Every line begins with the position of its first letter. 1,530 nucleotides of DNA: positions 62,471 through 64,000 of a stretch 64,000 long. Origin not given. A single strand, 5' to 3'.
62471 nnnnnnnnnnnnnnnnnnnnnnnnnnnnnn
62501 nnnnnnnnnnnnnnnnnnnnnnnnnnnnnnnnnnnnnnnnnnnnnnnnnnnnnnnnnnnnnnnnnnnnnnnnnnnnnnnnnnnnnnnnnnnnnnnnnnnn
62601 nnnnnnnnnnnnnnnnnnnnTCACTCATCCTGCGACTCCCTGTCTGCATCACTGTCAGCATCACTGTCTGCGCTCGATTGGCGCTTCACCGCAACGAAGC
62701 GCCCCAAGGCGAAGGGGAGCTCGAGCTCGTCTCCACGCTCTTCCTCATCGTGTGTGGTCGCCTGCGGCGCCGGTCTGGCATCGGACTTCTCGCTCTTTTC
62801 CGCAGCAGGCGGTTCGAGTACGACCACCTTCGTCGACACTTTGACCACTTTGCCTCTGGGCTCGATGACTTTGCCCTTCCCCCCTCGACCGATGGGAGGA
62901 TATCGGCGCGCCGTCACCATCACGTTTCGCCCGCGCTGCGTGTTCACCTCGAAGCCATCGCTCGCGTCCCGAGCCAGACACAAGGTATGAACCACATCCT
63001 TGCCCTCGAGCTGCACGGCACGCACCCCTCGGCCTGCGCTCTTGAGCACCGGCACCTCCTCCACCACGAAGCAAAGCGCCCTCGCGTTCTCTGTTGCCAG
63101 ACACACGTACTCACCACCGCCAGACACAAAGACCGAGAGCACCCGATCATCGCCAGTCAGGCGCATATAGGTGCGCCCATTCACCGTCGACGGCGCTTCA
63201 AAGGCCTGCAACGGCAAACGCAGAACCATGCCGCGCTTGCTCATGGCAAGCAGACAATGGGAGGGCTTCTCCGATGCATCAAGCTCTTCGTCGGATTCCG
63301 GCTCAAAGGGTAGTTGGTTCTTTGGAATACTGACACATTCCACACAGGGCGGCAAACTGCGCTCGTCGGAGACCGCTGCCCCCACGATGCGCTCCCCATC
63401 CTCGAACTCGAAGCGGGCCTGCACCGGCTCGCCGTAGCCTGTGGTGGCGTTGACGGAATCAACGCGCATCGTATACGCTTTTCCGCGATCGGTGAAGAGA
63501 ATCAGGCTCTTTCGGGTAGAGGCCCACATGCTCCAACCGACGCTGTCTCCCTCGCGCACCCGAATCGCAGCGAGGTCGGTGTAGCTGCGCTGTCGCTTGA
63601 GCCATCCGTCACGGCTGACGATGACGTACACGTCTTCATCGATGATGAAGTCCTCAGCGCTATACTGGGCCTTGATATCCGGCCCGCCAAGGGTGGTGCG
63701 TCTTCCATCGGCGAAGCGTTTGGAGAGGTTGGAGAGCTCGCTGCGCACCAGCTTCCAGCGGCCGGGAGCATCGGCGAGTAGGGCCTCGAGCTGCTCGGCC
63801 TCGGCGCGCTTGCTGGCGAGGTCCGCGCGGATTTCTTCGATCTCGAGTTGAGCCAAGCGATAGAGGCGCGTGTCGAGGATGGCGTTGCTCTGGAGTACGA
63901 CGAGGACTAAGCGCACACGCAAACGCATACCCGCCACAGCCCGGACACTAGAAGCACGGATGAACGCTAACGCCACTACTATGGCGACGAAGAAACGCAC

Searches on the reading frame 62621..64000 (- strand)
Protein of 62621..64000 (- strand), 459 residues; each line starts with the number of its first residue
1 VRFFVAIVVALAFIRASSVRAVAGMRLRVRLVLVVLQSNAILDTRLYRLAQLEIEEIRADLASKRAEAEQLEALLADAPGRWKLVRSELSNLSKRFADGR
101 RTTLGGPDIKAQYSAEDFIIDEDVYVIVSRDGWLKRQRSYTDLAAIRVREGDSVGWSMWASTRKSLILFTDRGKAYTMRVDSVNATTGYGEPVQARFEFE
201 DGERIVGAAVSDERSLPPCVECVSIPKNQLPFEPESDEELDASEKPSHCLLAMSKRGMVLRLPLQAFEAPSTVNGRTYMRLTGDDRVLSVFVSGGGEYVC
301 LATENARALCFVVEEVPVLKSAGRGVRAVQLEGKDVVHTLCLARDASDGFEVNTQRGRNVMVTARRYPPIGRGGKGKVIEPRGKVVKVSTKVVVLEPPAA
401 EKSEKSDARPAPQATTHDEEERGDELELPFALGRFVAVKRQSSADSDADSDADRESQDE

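Call 53: search_protein_families(library=pfam, proteins=[window:62621-64000:-], max_evalue=0.0001)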
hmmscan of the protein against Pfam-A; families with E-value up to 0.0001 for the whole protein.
window:62621-64000:- (459 aa): 1 family
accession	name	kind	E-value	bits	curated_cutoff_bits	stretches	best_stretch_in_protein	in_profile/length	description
PF03989.18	DNA_gyraseA_C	-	1.1e-19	70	27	0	297-337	1-41/48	DNA gyrase C-terminal domain, beta-propeller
